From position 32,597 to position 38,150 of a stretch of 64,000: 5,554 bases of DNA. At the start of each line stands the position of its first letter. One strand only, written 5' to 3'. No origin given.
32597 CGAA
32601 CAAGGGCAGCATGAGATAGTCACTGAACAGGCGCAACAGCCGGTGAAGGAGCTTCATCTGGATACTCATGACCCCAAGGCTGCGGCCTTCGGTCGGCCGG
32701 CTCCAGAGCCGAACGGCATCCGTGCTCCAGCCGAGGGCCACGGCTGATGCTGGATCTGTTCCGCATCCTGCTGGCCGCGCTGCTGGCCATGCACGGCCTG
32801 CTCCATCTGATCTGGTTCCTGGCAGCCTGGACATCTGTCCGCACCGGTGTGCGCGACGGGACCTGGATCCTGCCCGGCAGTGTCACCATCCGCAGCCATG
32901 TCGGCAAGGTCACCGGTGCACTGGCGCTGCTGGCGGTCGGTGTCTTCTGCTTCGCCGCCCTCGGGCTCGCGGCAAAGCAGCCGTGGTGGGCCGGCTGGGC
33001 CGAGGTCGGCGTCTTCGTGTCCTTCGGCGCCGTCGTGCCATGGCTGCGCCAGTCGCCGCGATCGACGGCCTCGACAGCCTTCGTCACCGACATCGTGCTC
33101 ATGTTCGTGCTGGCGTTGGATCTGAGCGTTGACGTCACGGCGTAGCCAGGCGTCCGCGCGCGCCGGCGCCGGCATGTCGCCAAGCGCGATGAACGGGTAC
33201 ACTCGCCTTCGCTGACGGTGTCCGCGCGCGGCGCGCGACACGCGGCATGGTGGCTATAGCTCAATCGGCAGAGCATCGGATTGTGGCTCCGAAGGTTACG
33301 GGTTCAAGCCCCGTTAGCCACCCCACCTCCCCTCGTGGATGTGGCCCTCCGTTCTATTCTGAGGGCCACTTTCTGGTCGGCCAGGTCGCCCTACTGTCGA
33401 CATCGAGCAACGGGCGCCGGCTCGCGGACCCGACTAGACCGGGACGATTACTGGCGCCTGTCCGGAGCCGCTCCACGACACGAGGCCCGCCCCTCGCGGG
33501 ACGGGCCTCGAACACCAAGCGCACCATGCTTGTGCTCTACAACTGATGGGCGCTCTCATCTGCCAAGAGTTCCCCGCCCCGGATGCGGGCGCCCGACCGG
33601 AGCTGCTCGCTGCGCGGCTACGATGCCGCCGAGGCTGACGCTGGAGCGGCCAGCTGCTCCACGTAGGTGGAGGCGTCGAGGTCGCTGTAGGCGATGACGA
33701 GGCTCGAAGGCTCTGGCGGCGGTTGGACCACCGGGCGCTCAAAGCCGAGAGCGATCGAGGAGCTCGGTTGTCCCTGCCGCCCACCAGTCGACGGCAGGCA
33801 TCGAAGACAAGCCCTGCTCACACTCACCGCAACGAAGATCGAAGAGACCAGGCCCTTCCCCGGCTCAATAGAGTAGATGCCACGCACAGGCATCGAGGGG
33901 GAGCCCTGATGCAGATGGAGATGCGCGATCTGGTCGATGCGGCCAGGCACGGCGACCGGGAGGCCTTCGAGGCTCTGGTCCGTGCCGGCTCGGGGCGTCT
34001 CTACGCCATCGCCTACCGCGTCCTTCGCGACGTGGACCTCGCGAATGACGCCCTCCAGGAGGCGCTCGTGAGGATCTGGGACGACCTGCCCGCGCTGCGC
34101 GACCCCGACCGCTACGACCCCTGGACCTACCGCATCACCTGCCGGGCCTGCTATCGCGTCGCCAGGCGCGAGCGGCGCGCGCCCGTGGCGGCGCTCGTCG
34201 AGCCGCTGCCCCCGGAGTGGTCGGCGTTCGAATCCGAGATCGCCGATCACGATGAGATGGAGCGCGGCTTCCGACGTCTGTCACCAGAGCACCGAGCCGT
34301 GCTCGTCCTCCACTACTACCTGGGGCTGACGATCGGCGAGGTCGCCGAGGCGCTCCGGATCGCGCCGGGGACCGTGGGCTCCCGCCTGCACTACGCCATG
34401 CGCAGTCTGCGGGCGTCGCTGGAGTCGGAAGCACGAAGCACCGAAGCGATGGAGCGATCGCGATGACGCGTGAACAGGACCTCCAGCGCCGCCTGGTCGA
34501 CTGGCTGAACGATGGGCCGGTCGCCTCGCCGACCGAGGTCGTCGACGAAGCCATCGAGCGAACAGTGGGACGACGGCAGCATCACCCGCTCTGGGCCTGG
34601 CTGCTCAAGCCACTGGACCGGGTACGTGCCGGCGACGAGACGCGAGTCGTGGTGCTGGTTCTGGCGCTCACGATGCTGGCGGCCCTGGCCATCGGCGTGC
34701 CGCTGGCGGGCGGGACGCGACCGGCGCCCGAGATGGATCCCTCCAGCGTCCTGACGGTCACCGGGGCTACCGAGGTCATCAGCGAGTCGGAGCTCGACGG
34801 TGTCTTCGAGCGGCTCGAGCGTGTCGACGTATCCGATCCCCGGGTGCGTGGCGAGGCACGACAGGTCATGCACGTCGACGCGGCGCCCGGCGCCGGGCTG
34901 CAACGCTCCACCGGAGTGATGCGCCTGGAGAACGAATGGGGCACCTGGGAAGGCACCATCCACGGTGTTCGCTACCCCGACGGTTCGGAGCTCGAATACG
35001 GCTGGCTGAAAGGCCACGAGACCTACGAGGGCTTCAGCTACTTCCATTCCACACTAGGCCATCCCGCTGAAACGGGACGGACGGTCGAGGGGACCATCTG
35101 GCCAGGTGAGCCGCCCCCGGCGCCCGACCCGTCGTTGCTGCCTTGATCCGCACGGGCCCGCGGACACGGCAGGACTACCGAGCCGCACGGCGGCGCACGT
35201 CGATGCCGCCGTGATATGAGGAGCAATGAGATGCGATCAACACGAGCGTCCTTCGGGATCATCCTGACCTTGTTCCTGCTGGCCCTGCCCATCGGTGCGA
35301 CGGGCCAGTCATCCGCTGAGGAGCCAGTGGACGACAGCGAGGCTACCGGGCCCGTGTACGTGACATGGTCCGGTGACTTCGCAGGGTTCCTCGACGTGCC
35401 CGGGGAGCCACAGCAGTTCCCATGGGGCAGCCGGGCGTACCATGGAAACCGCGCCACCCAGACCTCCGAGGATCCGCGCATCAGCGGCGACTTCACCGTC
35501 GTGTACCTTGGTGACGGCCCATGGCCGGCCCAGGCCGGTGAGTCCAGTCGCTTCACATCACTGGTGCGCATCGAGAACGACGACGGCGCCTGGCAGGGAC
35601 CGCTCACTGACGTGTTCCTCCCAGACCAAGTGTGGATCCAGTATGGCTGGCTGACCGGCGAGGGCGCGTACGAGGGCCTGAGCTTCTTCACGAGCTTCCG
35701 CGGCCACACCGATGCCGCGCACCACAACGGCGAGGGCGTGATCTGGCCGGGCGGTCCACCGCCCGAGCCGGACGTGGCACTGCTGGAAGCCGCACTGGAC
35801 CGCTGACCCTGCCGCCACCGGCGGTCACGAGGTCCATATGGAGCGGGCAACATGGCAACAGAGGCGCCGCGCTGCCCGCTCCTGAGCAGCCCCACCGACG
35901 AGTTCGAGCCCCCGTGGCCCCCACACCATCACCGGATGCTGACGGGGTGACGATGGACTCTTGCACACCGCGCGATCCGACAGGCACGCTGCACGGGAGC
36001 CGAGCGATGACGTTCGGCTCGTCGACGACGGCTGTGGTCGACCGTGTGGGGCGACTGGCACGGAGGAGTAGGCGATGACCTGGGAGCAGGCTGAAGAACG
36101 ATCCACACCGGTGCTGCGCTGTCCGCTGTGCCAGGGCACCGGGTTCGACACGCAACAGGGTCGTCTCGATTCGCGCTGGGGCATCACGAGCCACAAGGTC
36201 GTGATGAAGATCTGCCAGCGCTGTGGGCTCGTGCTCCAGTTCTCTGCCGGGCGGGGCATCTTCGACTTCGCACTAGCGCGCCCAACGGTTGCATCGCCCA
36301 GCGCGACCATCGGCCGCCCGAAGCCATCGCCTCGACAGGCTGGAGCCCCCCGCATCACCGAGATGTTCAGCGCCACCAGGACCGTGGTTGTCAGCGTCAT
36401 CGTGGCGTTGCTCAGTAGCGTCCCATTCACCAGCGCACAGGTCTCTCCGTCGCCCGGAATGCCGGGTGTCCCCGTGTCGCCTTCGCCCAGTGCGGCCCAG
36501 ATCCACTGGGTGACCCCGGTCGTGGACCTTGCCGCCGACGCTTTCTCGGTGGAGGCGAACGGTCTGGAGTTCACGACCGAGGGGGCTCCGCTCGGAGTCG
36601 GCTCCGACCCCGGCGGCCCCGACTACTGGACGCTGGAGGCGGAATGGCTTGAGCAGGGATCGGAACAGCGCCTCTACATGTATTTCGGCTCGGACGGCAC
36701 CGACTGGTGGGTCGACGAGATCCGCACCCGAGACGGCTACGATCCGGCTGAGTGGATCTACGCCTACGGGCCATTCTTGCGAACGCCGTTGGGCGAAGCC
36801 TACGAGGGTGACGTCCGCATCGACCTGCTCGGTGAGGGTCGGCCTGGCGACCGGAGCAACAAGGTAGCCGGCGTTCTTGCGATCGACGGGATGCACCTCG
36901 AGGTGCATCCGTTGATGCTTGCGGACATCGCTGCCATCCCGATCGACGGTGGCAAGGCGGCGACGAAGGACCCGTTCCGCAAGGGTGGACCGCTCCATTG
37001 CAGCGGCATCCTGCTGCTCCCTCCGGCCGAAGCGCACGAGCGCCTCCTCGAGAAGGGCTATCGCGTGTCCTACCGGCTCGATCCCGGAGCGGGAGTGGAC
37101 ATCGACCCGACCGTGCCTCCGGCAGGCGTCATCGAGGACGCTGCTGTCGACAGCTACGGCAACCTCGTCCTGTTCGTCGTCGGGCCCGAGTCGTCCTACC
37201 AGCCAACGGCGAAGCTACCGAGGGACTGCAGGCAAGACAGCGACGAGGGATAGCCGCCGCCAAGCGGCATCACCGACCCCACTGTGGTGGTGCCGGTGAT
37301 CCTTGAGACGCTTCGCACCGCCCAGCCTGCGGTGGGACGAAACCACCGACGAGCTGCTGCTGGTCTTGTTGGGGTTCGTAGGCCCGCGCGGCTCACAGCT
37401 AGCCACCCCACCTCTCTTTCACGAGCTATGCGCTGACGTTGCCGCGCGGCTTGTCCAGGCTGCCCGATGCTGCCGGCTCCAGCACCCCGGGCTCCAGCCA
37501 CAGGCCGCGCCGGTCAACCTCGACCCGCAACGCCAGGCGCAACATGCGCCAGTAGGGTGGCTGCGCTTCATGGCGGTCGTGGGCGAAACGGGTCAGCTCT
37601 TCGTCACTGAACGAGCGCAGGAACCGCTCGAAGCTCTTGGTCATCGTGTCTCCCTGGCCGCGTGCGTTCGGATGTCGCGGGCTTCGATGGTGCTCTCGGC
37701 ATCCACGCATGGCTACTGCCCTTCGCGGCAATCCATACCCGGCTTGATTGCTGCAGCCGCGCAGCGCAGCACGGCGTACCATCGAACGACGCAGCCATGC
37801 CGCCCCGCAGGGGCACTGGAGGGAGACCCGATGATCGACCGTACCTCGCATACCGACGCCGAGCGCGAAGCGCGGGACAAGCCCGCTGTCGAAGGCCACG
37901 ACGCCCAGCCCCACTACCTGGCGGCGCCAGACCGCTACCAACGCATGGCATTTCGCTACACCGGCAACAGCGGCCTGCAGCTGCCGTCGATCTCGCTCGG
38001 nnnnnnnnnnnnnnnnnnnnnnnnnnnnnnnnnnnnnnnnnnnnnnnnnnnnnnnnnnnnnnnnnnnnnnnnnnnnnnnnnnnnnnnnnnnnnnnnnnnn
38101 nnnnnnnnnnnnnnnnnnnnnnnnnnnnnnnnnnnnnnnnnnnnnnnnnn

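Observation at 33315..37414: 4.1-kb segment bounded by a 15-bp direct repeat of the tRNA-His 3' end: integrase-less islet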

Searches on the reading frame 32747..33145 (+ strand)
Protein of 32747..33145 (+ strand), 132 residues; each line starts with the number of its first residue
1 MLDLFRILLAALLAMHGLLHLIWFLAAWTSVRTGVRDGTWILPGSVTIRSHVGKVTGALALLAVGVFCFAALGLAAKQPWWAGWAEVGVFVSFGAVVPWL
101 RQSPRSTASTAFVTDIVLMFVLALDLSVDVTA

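Call 9: search_protein_families(library=pfam, proteins=[window:32747-33145:+], max_evalue=0.01)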
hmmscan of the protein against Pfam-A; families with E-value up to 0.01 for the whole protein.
window:32747-33145:+ (132 aa): 0 families

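Call 25: find_homologous_proteins(query=window:32747-33145:+, max_evalue=1e-10)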
Query window:32747-33145:+ (132 aa): 63 proteins with E <= 1e-10 among 396 candidates.
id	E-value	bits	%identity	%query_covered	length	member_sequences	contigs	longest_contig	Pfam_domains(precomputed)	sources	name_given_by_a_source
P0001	3.7e-77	275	100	100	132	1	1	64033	-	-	-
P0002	2.1e-59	217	80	100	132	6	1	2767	-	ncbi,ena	-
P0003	2.4e-58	214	80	100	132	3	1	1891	-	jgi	-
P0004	2.4e-57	210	76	100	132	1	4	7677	-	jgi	jgi:hypothetical protein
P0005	3.9e-57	210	76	100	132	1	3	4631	-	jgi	jgi:hypothetical protein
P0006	2.0e-55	204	76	100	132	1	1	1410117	-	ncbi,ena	-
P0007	2.3e-55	204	76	100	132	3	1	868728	-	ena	-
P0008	3.8e-55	203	73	100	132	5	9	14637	-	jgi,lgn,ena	jgi:hypothetical protein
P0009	5.8e-55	203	73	100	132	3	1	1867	-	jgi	jgi:hypothetical protein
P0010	4.0e-54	200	75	100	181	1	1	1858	-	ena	-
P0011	5.3e-54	200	75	100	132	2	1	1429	-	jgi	jgi:hypothetical protein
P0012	5.4e-54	200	71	84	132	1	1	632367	-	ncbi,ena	-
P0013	7.9e-53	196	70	100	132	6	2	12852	-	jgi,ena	jgi:hypothetical protein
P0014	1.5e-52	195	69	100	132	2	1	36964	-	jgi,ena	-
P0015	1.0e-51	192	71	91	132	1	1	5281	-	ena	-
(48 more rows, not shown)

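Call 26: find_encoding_contigs(protein=P0002, flank=10000, max_places=4)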
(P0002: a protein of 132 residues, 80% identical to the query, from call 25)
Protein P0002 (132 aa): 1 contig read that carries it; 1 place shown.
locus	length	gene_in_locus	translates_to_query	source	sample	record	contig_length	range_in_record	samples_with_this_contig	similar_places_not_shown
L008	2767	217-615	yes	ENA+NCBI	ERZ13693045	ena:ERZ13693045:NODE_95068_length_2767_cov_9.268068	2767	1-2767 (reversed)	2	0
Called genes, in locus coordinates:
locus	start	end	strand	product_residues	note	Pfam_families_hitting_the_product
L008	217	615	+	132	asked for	-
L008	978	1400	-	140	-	-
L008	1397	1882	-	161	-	PF04542:Sigma70_r2, PF08281:Sigma70_r4_2, PF04545:Sigma70_r4 (weak), PF13384:HTH_23 (weak)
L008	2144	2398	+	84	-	PF01402:RHH_1 (weak)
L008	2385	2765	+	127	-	?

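Call 27: find_encoding_contigs(protein=P0007, flank=10000, max_places=3)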
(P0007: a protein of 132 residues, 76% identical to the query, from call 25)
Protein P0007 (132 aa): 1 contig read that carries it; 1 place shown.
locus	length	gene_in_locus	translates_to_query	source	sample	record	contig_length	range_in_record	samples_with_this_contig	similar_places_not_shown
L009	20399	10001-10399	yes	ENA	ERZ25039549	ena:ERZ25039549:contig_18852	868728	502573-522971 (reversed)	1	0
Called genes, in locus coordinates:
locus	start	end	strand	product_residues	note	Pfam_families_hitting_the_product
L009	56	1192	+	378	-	PF00743:FMO-like, PF00890:FAD_binding_2 (faint), PF01266:DAO (faint), PF03486:HI0933_like (faint), PF07992:Pyr_redox_2 (weak), PF13434:Lys_Orn_oxgnase (faint), PF13738:Pyr_redox_3, PF13450:NAD_binding_8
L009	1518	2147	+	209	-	-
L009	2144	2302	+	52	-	-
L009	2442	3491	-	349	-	PF09992:NAGPA (weak)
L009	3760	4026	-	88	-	-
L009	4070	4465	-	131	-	-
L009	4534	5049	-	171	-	-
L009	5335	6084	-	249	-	-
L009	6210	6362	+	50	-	-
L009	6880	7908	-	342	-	PF00005:ABC_tran, PF13304:AAA_21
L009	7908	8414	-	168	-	PF02632:BioY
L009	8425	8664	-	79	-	-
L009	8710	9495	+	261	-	PF12695:Abhydrolase_5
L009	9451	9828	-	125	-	PF25653:HMG-CoA_red_N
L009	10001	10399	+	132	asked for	-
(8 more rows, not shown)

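Call 28: find_encoding_contigs(protein=P0008, flank=10000, max_places=6)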
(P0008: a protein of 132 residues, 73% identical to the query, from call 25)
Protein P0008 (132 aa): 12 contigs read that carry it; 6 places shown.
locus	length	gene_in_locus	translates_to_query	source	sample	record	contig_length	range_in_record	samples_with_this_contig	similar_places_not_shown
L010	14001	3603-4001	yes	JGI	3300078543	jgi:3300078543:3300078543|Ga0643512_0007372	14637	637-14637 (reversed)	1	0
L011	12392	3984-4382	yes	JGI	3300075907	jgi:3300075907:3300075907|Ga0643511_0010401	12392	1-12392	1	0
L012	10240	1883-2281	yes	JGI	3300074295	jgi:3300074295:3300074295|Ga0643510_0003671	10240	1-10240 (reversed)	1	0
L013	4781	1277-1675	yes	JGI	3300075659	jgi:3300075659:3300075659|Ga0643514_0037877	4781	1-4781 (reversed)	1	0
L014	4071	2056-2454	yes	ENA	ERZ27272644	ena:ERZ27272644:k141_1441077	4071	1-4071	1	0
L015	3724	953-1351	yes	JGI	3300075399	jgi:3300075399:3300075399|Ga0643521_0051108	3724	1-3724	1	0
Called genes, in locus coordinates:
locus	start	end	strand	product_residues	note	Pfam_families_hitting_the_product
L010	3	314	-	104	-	?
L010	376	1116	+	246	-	PF12695:Abhydrolase_5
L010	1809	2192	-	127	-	PF25653:HMG-CoA_red_N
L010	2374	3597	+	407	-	PF04389:Peptidase_M28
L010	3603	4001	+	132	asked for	-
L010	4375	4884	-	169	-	PF04892:VanZ-LLP1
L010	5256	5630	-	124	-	-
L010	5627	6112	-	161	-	PF04542:Sigma70_r2, PF22233:PhyR_sigma-like (faint), PF08281:Sigma70_r4_2, PF04545:Sigma70_r4 (weak), PF13384:HTH_23 (weak)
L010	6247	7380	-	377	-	-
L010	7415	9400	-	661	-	-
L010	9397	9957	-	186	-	PF04542:Sigma70_r2, PF08281:Sigma70_r4_2, PF04545:Sigma70_r4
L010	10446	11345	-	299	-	-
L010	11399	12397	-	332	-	-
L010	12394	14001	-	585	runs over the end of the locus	PF01344:Kelch_1 (faint), PF07646:Kelch_2 (faint)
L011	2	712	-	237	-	?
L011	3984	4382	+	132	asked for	-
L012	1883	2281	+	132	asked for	-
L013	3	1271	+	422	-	?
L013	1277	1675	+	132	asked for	-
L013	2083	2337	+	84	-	PF01402:RHH_1 (weak)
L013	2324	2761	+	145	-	PF01850:PIN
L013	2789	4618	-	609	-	-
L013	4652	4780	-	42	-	?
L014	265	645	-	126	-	PF25653:HMG-CoA_red_N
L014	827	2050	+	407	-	PF04389:Peptidase_M28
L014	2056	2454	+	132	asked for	-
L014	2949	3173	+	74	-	-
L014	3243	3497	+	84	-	-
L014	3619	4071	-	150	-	?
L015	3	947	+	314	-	?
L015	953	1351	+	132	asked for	-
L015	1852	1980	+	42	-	-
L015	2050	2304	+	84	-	PF01402:RHH_1 (weak)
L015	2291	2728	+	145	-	PF01850:PIN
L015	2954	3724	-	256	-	?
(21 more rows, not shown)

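Call 74: search_protein_families(library=ncbifam, proteins=[window:32747-33145:+], max_evalue=0.01)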
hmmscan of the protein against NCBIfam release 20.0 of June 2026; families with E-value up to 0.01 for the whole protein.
window:32747-33145:+ (132 aa): 0 families

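Call 76: find_encoding_contigs(protein=P0004, flank=10000, max_places=6)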
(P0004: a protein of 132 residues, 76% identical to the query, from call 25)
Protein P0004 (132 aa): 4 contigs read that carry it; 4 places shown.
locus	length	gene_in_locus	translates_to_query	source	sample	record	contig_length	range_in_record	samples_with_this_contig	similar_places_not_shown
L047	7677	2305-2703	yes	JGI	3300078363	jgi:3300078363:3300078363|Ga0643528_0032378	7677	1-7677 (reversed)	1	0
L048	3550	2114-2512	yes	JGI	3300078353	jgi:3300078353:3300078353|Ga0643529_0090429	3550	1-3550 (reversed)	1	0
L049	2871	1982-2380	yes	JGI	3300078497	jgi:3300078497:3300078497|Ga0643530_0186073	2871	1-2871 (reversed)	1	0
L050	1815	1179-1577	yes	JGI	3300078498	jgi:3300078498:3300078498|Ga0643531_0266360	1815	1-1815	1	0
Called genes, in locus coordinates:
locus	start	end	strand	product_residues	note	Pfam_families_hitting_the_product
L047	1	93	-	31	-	?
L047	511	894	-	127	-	PF25653:HMG-CoA_red_N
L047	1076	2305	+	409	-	PF04389:Peptidase_M28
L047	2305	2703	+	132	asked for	-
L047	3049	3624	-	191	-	-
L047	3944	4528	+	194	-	PF07510:GmrSD_C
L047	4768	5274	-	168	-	PF05048:NosD (weak), PF13229:Beta_helix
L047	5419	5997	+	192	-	-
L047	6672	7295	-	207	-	-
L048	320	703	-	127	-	PF25653:HMG-CoA_red_N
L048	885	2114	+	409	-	PF04389:Peptidase_M28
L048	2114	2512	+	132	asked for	-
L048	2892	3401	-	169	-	PF04892:VanZ-LLP1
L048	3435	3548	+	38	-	?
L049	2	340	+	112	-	?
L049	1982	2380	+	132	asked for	-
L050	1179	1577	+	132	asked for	-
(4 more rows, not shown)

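Call 77: find_encoding_contigs(protein=P0005, flank=10000, max_places=6)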
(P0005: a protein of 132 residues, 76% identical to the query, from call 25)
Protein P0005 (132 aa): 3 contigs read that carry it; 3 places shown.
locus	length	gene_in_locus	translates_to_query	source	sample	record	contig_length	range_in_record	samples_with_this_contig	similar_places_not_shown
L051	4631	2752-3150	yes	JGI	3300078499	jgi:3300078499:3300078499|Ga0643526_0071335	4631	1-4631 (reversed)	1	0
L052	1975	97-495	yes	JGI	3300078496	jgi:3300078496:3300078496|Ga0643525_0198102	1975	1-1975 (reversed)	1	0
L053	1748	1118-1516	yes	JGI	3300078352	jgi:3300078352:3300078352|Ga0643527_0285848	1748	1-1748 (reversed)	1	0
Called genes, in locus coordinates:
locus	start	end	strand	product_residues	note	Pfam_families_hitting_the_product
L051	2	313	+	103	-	?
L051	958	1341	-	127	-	PF25653:HMG-CoA_red_N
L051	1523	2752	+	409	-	PF04389:Peptidase_M28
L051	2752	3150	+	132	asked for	-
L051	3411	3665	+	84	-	PF01402:RHH_1 (weak)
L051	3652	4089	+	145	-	PF01850:PIN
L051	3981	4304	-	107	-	-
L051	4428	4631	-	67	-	?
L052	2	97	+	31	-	?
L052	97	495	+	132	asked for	-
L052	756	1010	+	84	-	PF01402:RHH_1 (weak)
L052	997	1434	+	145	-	PF01850:PIN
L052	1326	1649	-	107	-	-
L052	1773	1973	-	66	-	?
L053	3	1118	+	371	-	?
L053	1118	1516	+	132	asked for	-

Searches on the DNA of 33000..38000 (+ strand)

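Call 75: search_rna_families(source=window, start=33000, end=38000, threshold=evalue, max_evalue=1)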
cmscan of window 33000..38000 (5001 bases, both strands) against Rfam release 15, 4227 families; matches with E-value up to 1: 1.
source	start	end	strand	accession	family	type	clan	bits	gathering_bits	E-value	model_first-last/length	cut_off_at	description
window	33250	33322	+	RF00005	tRNA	Gene; tRNA;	CL00001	69.6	29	3.1e-14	1-71/71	no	tRNA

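Call 90: search_dna_similar(query=window:33330-37399:+, collection=plasmids, mode=distant, max_rows=5)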
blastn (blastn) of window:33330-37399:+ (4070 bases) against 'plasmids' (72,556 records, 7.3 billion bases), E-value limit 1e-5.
No match.

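Call 91: search_dna_similar(query=window:33330-37399:+, collection=phages, mode=distant, max_rows=5)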
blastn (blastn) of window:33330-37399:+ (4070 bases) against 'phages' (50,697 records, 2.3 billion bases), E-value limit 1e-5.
No match.

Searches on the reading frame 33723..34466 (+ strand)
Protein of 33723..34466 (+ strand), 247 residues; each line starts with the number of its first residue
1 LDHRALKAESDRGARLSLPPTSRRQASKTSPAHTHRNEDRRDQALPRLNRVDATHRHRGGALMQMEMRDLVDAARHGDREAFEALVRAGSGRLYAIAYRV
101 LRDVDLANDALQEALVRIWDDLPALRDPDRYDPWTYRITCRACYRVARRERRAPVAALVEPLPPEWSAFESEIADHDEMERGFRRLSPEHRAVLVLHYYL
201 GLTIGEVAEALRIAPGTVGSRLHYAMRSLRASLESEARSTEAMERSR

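Call 9: search_protein_families(library=pfam, proteins=[window:33723-34466:+], max_evalue=0.01)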
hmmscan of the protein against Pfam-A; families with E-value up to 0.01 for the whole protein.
window:33723-34466:+ (247 aa): 4 families
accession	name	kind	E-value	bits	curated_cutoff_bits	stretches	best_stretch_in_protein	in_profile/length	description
PF08281.18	Sigma70_r4_2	-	4.5e-11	42.7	25.7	1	181-229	6-54/54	Sigma-70, region 4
PF04542.20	Sigma70_r2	-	2.3e-10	40.5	24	1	85-152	1-70/71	Sigma-70 region 2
PF04545.22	Sigma70_r4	-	3.5e-10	39.7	24.1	1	184-231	3-50/50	Sigma-70, region 4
PF07638.17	Sigma70_ECF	-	3.4e-06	27.5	21.1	1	173-232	123-182/185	ECF sigma factor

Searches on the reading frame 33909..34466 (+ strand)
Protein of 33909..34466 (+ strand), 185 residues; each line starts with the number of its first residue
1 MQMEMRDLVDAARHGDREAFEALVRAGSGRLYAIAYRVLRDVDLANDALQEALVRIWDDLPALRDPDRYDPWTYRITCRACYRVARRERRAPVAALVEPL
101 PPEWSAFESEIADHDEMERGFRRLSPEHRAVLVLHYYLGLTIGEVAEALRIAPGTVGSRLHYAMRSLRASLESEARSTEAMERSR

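Call 74: search_protein_families(library=ncbifam, proteins=[window:33909-34466:+], max_evalue=0.01)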
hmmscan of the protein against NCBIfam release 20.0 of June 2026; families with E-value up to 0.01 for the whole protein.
window:33909-34466:+ (185 aa): 78 families (the best 25 are shown)
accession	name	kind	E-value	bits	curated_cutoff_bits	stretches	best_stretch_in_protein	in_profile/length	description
TIGR02983.1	SigE-fam_strep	subfamily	4.5e-29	101.4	141.55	1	14-174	2-161/162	SigE family RNA polymerase sigma factor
NF004113.0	PRK05602.1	equivalog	1.3e-28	100.1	208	1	7-178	34-208/211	RNA polymerase sigma factor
NF009171.0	PRK12518.1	equivalog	3.5e-28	98.7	208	1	5-174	14-187/191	RNA polymerase sigma factor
NF007227.0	PRK09645.1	subfamily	8.2e-27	94.2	202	1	12-175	7-174/177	sigma-70 family RNA polymerase sigma factor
NF008888.0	PRK11922.1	equivalog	6.8e-25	88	204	1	5-175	17-200/231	RNA polymerase sigma factor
TIGR02954.1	Sig70_famx3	hypoth_equivalog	1.3e-24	86.8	188.5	1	3-173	1-169/170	RNA polymerase sigma-70 factor, TIGR02954 family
NF007216.0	PRK09638.1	equivalog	3.3e-24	85.6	194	1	2-174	2-177/180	RNA polymerase sigma factor SigY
NF007225.0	PRK09643.1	equivalog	8.7e-23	81.1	190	1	6-179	15-190/204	RNA polymerase sigma factor SigM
NF007223.0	PRK09641.1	equivalog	1.6e-19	70.5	209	1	1-172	1-185/187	RNA polymerase sigma factor SigW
NF009166.1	PRK12513.1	equivalog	3.1e-19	69.5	206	1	7-175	11-190/193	RNA polymerase sigma factor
NF007228.0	PRK09646.1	subfamily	1.2e-18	67.5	226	1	3-173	15-192/194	ECF RNA polymerase sigma factor SigK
NF007229.0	PRK09647.1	equivalog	2.4e-18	66.3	265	1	14-182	40-213/220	RNA polymerase sigma factor SigE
NF009170.0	PRK12517.1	subfamily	2.9e-18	65.9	197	1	16-179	21-184/188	RNA polymerase sigma factor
TIGR02937.1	sigma70-ECF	superfamily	5.5e-18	65.1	42.9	1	18-169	1-163/165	sigma-70 family RNA polymerase sigma factor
NF006089.0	PRK08241.1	subfamily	8.6e-18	64.5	240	2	7-98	11-103/343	RNA polymerase subunit sigma-70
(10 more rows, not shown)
